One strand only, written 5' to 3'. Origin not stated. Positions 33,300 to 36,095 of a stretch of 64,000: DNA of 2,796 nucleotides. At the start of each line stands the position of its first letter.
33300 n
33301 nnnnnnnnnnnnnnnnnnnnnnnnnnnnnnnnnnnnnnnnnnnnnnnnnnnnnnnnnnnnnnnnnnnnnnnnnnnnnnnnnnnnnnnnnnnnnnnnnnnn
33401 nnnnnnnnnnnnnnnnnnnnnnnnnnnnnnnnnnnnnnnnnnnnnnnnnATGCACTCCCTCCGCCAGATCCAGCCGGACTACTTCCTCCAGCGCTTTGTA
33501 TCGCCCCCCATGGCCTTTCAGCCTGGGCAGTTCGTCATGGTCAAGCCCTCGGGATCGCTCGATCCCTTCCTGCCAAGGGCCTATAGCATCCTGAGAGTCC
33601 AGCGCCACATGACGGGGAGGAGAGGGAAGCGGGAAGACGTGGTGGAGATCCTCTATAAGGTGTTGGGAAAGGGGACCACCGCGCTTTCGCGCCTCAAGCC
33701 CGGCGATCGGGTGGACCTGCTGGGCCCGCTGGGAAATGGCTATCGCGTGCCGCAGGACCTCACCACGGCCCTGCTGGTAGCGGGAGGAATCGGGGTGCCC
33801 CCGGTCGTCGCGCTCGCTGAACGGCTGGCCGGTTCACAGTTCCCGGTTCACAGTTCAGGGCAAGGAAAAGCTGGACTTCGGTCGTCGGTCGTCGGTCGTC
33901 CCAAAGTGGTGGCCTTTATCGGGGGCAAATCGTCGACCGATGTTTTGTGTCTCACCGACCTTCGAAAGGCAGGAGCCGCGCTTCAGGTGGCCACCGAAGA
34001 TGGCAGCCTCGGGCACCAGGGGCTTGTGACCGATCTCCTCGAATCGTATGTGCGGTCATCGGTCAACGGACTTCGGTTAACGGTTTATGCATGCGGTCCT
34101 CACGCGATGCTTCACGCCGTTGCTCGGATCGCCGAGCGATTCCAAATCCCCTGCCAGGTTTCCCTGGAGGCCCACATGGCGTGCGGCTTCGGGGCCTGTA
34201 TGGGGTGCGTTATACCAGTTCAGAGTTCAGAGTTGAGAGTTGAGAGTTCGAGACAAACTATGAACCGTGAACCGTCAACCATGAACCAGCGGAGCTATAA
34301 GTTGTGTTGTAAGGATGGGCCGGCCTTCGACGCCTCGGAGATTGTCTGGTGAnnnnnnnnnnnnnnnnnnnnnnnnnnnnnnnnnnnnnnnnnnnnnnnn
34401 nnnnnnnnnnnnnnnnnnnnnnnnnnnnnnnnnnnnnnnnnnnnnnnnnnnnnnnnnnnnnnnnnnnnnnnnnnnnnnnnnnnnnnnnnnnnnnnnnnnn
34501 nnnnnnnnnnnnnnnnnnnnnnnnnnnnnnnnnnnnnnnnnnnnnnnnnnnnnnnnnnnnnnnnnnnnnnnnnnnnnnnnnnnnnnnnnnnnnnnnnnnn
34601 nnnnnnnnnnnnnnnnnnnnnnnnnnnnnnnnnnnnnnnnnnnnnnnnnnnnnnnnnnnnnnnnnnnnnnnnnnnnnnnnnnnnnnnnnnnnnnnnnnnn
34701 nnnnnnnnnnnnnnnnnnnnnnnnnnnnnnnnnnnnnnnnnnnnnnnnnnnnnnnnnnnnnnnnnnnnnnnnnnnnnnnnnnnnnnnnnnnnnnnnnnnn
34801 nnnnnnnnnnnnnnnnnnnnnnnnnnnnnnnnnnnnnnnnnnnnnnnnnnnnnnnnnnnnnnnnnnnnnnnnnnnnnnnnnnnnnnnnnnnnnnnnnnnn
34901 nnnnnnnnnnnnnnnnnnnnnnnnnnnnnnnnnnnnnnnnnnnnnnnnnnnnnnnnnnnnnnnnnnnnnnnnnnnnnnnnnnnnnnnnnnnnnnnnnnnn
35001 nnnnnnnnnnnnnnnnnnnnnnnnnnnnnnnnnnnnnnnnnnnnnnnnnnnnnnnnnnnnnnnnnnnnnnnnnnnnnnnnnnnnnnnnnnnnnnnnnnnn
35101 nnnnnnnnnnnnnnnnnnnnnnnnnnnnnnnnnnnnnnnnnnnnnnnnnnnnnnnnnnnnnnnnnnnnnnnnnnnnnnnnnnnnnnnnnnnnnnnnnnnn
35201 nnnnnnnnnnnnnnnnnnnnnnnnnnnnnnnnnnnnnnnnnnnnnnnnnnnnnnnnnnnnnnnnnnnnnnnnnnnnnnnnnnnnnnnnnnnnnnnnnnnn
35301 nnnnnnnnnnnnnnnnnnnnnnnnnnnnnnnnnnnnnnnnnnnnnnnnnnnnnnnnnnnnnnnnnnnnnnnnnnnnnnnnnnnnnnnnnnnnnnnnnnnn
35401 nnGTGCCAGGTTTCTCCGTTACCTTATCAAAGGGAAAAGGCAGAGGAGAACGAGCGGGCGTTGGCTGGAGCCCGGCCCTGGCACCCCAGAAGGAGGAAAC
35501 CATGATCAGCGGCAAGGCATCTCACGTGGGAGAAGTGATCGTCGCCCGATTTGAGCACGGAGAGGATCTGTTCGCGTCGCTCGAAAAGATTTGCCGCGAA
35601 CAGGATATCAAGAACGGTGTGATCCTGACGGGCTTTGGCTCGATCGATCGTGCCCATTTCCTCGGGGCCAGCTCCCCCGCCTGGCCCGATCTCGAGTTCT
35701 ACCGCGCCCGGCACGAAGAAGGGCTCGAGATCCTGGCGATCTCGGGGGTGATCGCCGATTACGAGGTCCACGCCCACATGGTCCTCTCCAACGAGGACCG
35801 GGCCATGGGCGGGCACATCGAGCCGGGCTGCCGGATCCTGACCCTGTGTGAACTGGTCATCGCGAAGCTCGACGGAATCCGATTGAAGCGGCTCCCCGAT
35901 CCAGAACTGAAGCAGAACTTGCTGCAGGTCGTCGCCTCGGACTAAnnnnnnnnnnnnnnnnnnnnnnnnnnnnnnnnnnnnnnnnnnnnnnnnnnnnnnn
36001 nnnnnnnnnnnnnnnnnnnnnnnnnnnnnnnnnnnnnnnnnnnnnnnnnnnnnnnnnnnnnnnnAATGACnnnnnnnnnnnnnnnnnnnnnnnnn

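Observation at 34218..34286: In-frame inverted heptamer arrays inside pyrK that deviate exactly where a periodic TGA would arise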

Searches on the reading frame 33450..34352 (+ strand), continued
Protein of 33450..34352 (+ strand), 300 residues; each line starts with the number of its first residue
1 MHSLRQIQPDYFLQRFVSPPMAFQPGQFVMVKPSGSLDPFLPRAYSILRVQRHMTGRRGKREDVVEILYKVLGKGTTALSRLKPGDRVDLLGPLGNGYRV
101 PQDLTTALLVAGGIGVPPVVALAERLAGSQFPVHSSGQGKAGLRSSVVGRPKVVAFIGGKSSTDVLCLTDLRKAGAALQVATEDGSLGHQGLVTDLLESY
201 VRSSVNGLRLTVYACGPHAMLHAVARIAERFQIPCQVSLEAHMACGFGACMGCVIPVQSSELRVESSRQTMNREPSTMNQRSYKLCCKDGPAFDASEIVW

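Call 49: predict_structure(alignment_id=A1)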
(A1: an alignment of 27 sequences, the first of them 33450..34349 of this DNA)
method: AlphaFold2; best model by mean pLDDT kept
length: 300 residues; sequences in the alignment: 27
mean_pLDDT: 70.8   pTM: 0.71
mean pLDDT of the five models: 70.8, 69.1, 62.7, 55.2, 54.0
residues with pLDDT >= 90: 66; 70-90: 127; 50-70: 31; < 50: 76
segments of 3 or more residues with pLDDT < 50: 132-148, 242-300
pLDDT, mean of each block of 10 residues (from residue 1): 75 85 81 74 80 63 85 74 84 74 89 85 84 43 46 93 88 94 90 93 76 87 90 81 40 39 30 33 39 29
secondary structure, 60 per line:
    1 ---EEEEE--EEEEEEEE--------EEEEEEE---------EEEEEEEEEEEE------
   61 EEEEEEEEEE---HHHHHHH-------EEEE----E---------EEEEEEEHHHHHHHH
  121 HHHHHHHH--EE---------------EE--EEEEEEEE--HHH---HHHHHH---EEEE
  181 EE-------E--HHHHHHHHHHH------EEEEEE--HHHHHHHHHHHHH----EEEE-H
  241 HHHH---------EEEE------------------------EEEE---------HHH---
elements in order: E4-8 E11-18 E27-33 E43-54 E61-70 H74-80 E88-91 E106-112 H113-128 E152-159 H168-173 E177-182 H193-203 E210-215 H218-230 E235-238 H240-244 E254-257 E282-285
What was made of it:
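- The peptide is low-complexity and modelled with low confidence (call 49).
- Tried and rejected: AlphaFold2 model of PyrK with a 27-sequence alignment (call 49).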

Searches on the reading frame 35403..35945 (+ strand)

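Call 48: search_protein_families(library=pfam, proteins=[window:35403-35945:+])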
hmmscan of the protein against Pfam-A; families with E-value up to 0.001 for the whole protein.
window:35403-35945:+ (180 aa): 1 family
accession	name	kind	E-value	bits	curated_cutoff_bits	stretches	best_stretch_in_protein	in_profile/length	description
PF03479.20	PCC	-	4.1e-23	82.4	25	1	45-157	2-116/117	Plants and Prokaryotes Conserved (PCC) domain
